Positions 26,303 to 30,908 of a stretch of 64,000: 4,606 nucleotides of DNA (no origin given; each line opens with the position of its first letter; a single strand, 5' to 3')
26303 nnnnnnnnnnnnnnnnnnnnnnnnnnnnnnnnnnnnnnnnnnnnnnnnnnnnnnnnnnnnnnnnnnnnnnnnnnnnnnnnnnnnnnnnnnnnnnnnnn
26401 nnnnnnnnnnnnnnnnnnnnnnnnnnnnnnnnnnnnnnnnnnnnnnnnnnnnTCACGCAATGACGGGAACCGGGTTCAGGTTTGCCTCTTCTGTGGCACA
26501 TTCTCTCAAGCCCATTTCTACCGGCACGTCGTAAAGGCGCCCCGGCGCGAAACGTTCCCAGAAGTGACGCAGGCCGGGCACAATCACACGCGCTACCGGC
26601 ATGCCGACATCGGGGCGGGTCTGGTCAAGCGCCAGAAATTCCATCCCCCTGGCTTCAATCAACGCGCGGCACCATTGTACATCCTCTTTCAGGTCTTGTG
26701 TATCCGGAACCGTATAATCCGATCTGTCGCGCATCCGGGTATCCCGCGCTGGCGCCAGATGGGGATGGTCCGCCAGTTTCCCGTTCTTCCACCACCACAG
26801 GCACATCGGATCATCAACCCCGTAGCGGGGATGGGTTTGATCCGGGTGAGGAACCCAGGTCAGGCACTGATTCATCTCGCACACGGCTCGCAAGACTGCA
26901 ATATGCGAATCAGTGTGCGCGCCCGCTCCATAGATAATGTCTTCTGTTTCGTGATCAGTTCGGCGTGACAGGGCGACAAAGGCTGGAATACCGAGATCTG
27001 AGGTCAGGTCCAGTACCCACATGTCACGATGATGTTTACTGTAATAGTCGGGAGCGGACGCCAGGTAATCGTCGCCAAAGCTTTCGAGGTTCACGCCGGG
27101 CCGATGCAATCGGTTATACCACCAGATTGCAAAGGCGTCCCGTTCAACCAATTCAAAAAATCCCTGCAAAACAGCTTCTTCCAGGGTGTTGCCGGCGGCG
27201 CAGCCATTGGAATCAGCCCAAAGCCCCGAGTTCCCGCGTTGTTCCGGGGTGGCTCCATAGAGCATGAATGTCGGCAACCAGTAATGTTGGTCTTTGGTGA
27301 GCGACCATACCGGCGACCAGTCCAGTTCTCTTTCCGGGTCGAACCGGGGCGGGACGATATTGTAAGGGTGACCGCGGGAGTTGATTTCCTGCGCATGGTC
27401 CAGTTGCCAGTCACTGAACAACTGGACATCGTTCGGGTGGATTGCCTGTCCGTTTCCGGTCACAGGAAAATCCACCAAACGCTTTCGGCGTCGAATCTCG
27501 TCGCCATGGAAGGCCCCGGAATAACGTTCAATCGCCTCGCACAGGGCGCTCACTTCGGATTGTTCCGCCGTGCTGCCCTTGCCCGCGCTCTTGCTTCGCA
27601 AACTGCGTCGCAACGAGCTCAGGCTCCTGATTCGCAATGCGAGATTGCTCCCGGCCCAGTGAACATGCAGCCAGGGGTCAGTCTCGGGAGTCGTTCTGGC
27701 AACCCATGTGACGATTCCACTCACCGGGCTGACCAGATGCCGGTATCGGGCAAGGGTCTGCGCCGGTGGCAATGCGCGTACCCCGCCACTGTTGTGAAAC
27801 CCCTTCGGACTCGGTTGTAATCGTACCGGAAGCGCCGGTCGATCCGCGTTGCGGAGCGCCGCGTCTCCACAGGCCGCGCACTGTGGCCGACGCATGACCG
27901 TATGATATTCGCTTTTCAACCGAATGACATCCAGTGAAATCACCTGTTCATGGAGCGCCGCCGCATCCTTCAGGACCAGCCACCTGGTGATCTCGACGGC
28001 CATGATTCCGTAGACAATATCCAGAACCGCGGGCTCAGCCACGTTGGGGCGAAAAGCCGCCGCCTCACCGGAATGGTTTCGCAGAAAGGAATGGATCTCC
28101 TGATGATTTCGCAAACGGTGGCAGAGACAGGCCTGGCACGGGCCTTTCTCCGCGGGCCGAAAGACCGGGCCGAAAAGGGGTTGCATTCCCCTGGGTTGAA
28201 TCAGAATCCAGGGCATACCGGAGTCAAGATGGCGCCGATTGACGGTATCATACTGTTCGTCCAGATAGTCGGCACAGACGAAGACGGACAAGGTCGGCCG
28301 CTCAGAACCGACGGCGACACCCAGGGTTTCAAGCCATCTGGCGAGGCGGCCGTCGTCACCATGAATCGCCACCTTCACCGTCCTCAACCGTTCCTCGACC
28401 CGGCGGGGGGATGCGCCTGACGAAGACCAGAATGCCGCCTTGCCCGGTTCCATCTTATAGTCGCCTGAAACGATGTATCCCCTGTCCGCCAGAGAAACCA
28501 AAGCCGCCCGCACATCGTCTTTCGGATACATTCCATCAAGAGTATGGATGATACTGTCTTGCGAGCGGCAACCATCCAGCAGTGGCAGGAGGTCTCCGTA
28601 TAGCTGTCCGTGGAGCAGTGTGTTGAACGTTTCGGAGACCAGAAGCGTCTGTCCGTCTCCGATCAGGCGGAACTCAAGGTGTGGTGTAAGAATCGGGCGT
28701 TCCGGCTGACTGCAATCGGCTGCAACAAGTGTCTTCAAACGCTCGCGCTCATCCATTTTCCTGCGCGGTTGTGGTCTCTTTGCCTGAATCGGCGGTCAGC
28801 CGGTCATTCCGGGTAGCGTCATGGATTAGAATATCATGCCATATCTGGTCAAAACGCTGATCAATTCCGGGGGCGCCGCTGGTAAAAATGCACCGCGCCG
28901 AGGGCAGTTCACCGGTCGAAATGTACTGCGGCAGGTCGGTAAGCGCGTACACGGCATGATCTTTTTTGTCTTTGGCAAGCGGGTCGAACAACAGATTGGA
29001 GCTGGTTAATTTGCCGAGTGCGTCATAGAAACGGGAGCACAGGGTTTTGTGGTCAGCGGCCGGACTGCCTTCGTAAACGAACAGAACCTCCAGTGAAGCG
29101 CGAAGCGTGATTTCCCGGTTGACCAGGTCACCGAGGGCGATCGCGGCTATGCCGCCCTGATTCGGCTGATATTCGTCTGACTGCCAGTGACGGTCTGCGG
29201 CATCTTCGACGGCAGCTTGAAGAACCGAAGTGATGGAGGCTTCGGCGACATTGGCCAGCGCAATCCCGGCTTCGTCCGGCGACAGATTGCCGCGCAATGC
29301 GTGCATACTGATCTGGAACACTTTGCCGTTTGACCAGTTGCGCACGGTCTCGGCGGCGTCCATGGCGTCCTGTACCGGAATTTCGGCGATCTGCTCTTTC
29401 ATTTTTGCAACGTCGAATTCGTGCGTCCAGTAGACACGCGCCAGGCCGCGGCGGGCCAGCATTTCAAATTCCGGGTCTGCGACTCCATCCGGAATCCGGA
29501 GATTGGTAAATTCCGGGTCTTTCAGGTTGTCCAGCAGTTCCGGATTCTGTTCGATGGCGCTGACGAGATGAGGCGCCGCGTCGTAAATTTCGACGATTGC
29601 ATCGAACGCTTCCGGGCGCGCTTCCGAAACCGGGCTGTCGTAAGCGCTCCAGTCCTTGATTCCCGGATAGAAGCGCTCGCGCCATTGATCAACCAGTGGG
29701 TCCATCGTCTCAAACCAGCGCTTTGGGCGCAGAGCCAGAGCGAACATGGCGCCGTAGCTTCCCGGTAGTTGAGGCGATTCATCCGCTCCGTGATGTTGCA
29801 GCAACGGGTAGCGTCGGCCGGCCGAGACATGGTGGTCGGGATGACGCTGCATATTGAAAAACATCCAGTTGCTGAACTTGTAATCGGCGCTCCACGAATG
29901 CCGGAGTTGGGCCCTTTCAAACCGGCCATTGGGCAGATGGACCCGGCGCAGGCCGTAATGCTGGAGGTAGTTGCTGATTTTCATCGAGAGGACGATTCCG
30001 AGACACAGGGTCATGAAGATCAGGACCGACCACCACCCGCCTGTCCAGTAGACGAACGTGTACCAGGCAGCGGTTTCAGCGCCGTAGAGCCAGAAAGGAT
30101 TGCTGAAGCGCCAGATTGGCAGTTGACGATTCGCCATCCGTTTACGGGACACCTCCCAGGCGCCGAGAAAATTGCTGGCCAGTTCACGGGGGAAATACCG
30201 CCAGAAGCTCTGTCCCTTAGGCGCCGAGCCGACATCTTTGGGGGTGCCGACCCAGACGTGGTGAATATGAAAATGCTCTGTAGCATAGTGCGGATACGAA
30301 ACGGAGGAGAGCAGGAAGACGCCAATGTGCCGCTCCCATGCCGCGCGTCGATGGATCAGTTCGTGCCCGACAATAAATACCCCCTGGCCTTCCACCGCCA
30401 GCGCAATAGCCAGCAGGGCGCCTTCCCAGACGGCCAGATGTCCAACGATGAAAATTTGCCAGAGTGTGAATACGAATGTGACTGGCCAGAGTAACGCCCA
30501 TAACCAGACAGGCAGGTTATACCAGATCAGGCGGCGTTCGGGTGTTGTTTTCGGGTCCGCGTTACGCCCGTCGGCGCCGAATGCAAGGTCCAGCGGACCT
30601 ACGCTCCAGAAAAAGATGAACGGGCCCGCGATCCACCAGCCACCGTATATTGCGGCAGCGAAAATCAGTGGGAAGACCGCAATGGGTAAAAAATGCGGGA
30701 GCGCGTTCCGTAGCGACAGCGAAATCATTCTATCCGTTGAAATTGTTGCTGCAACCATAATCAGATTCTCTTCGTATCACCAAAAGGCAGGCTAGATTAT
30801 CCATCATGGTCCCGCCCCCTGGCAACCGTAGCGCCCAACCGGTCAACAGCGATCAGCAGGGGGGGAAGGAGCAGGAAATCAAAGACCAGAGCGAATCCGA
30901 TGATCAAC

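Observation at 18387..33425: Candidate new RiPP system: NHLP precursor with a six-residue tri-cysteine core (LCCCGL) and an unusual lipid-type tailoring set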

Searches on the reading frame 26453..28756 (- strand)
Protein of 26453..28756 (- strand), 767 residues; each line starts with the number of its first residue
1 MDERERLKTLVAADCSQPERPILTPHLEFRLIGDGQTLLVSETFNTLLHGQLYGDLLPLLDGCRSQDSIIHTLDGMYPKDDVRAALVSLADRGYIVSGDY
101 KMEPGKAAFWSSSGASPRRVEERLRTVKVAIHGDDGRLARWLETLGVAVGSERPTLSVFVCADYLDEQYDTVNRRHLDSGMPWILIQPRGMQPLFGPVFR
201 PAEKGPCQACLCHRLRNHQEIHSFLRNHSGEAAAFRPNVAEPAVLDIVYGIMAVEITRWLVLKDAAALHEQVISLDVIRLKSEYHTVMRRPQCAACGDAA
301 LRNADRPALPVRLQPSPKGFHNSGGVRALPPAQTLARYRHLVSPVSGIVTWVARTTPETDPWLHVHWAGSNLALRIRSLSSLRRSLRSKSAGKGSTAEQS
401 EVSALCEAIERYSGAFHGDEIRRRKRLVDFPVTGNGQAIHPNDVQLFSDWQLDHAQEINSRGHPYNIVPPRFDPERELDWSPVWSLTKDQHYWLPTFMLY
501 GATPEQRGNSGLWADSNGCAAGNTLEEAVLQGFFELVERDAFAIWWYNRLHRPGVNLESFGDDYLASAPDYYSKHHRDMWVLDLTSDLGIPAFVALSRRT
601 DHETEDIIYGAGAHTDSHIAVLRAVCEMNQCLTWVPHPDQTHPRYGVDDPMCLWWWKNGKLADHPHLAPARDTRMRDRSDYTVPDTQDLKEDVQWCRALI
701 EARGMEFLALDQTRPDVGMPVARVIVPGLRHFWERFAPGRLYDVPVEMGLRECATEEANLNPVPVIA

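Call 5: search_protein_families(library=pfam, proteins=[window:26453-28756:-], max_evalue=0.01)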
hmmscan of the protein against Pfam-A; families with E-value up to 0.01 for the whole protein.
window:26453-28756:- (767 aa): 2 families
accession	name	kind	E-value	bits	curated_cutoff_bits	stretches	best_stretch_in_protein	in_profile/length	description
PF02624.21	YcaO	-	2.2e-94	316.9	25.7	1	391-730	1-325/325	YcaO cyclodehydratase, ATP-ad Mg2+-binding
PF21084.3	DUF4423_like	-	9.3e-09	35.9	24.1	1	24-95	3-74/76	Winged Helix-turn-helix domain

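Call 6: search_protein_families(library=ncbifam, proteins=[window:26453-28756:-], max_evalue=0.01)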
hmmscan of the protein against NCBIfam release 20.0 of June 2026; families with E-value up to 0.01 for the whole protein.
window:26453-28756:- (767 aa): 5 families
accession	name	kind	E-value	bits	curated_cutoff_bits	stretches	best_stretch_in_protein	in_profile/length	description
TIGR03604.1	TOMM_cyclo_SagD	subfamily_domain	1.7e-78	264.2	219.25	1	392-764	1-375/377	thiazole/oxazole-forming peptide maturase, SagD family component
TIGR03266.1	methan_mark_1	equivalog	5.6e-41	140.8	365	2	390-632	55-269/376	YcaO-related McrA-glycine thioamidation protein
TIGR03882.1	cyclo_dehyd_2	equivalog_domain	4.3e-39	134.4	36.9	1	182-349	2-164/164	TOMM precursor leader peptide-binding protein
TIGR00702.1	TIGR00702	domain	1.6e-29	103.2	75.65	1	388-730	49-365/377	YcaO-type kinase domain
NF040716.1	YcaO_for_S12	equivalog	0.00022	19.8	700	0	516-540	177-201/571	30S ribosomal protein S12 methylthiotransferase accessory factor YcaO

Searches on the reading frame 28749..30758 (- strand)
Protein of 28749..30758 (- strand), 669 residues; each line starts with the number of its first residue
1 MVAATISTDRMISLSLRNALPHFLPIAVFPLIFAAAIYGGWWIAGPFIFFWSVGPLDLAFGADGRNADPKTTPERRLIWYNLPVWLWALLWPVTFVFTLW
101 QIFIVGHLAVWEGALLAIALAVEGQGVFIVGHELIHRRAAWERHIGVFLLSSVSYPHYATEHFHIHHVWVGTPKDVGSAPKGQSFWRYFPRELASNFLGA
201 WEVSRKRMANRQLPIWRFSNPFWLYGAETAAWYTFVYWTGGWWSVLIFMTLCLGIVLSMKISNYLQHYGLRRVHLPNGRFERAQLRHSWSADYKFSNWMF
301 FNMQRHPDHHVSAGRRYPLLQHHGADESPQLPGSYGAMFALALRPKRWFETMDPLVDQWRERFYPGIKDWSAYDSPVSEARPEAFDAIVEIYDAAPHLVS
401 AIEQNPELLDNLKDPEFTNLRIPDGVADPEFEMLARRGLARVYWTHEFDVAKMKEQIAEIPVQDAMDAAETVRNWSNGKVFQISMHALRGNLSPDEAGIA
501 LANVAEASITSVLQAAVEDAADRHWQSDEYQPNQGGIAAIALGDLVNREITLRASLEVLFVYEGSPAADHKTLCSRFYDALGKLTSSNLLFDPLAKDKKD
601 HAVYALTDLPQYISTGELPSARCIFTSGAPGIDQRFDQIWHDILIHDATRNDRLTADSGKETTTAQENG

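Call 5: search_protein_families(library=pfam, proteins=[window:28749-30758:-], max_evalue=0.01)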
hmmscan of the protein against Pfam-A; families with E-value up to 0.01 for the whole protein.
window:28749-30758:- (669 aa): 3 families
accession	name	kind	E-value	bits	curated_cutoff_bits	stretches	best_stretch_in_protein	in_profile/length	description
PF00487.30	FA_desaturase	-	1.1e-26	94.6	29.7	1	110-340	2-251/253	Fatty acid desaturase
PF03710.21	GlnE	-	1.2e-08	35.1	24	1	451-571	45-167/252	Glutamate-ammonia ligase adenylyltransferase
PF25587.1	Rv2743c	-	0.0039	17.3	27.7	0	205-291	24-104/237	Rv2743c family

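Call 6: search_protein_families(library=ncbifam, proteins=[window:28749-30758:-], max_evalue=0.01)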
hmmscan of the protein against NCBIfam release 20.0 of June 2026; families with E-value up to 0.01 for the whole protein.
window:28749-30758:- (669 aa): 3 families
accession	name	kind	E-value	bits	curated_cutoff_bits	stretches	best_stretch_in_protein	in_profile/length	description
NF008292.0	PRK11072.1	equivalog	4.8e-10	38.2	487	1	433-567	580-713/946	bifunctional [glutamate--ammonia ligase]-adenylyl-L-tyrosine phosphorylase/[glutamate--ammonia-ligase] adenylyltransferase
NF010706.0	PRK14108.1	equivalog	1.2e-08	33.1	724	1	382-565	576-730/986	bifunctional [glutamine synthetase] adenylyltransferase/[glutamine synthetase]-adenylyl-L-tyrosine phosphorylase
NF010707.0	PRK14109.1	equivalog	4.3e-07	28.4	625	1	463-571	656-759/1010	bifunctional [glutamine synthetase] adenylyltransferase/[glutamine synthetase]-adenylyl-L-tyrosine phosphorylase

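Call 54: search_solved_structures(query=window:28749-30758:-, max_evalue=0.01)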
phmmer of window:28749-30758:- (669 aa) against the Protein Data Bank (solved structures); distinct sequences matched with E-value up to 0.01: 3.
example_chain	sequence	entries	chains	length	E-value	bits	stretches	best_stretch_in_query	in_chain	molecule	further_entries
8f6t_A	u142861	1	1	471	5.9e-51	176.6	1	34-357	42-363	Alkane 1-monooxygenase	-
8sbb_A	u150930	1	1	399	1.2e-37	132.6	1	36-355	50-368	Alkane 1-monooxygenase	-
3k7d_A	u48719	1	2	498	0.007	17.7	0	452-563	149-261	Glutamate-ammonia-ligase adenylyltransferase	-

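Call 79: predict_structure(alignment_id=A2)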
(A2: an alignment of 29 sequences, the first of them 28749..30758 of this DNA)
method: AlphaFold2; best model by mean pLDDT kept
length: 669 residues; sequences in the alignment: 29
mean_pLDDT: 83.2   pTM: 0.78
mean pLDDT of the five models: 83.2, 83.1, 81.3, 81.1, 79.5
residues with pLDDT >= 90: 286; 70-90: 279; 50-70: 67; < 50: 37
segments of 3 or more residues with pLDDT < 50: 1-6, 305-322, 657-669
pLDDT, mean of each block of 10 residues (from residue 1): 46 79 88 94 89 78 66 77 89 92 90 90 88 84 92 90 79 85 93 87 91 91 92 92 90 90 87 85 64 67 49 38 60 80 95 91 88 90 91 91 94 89 80 90 94 95 95 96 95 95 97 94 67 77 87 90 84 91 94 82 84 67 89 89 74 51 33
secondary structure, 60 per line:
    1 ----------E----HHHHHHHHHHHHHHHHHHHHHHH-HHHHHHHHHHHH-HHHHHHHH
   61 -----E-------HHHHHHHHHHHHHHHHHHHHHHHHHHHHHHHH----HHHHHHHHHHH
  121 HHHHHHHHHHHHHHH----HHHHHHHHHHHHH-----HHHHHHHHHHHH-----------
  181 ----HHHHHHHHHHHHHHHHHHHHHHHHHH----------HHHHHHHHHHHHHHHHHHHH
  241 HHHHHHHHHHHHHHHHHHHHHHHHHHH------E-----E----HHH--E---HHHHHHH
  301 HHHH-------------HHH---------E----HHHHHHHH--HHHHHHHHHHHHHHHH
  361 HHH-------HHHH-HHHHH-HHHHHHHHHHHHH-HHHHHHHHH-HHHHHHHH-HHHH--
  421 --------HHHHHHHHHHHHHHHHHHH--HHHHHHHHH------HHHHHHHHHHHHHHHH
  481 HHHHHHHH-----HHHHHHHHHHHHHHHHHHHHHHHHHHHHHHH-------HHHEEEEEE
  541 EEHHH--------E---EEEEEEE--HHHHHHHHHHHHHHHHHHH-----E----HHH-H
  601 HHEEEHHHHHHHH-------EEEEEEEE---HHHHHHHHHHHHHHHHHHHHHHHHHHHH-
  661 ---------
elements in order: H16-38 H40-51 H53-60 H74-105 H110-135 H140-152 H158-169 H185-210 H221-267 H294-304 H335-342 H345-363 H371-374 H376-380 H382-394 H396-404 H406-413 H415-418 H429-447 H450-458 H465-488 H494-524 E535-542 E558-564 H567-585 E603-605 H606-613 E621-628 H632-659

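Call 81: fold_search(model_id=the predicted structure, library=pdb)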
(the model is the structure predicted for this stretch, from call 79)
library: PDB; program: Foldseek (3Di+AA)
matches with E <= 10: 44; with E <= 0.001: 5
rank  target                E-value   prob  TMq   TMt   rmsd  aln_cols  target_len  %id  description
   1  8f6t                  3.8e-14  1.00  0.46  0.70   5.0       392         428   28  Cryo-EM structure of alkane 1-monooxygenase AlkB-AlkG complex from Fontimonas thermophila (released 2023-04-05)
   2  8sbb_A                1.8e-11  1.00  0.43  0.73   4.0       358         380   29  Cryo-EM structure of FtAlkB (released 2023-04-26)
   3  3k7d_A                1.5e-04  1.00  0.30  0.39  10.9       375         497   16  C-terminal (adenylylation) domain of E.coli Glutamine Synthetase Adenylyltransferase (released 2009-12-15)
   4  3k7d_B                2.1e-04  1.00  0.30  0.39  10.8       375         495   16  C-terminal (adenylylation) domain of E.coli Glutamine Synthetase Adenylyltransferase (released 2009-12-15)
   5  1v4a                  4.6e-04  1.00  0.25  0.38   5.4       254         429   13  Structure of the N-terminal Domain of Escherichia coli Glutamine Synthetase adenylyltransferase (released 2004-07-27)
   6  2xwu_B                3.9e-01  0.12  0.14  0.11  22.4       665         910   10  CRYSTAL STRUCTURE OF IMPORTIN 13 - UBC9 COMPLEX (released 2010-12-29)
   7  6yx5_B                4.6e-01  0.97  0.17  0.30   5.7       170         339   12  Structure of DrrA from Legionella pneumophilia in complex with human Rab8a (released 2020-12-23)
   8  9a6h_A                1.0e+00  0.03  0.08  0.07  29.9       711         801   10  Integrative model of MRPA-MRPD by crosslinking MS and deep learning (released 2024-09-18)
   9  7moc_A                2.0e+00  0.04  0.13  0.10  21.9       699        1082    9  Neurofibromin core (released 2021-12-15)
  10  2x19_B                2.1e+00  0.04  0.13  0.11  22.1       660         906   12  Crystal structure of Importin13 - RanGTP complex (released 2010-02-16)
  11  8xeo_B                2.2e+00  0.41  0.10  0.47   5.4       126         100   11  Crystal structure of MNT antitoxin (released 2024-12-18)
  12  4iq4_A                2.8e+00  0.03  0.08  0.10  19.2       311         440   10  Structure of a 16 nm protein cage designed by fusing symmetric oligomeric domains, triple mutant, P21212 form (released 2013-07-24)
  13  8bx8_B                3.2e+00  0.02  0.10  0.02  35.2       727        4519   10  In situ outer dynein arm from Chlamydomonas reinhardtii in the post-power stroke state (released 2023-05-10)
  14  5ve8_B                3.8e+00  0.03  0.12  0.10  23.5       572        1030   10  Crystal structure of full-length Kluyveromyces lactis Kap123 with histone H3 1-28 (released 2017-11-01)
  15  7mp5_A                3.9e+00  0.02  0.12  0.07  21.9       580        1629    9  Autoinhibited neurofibrobmin (released 2021-12-15)
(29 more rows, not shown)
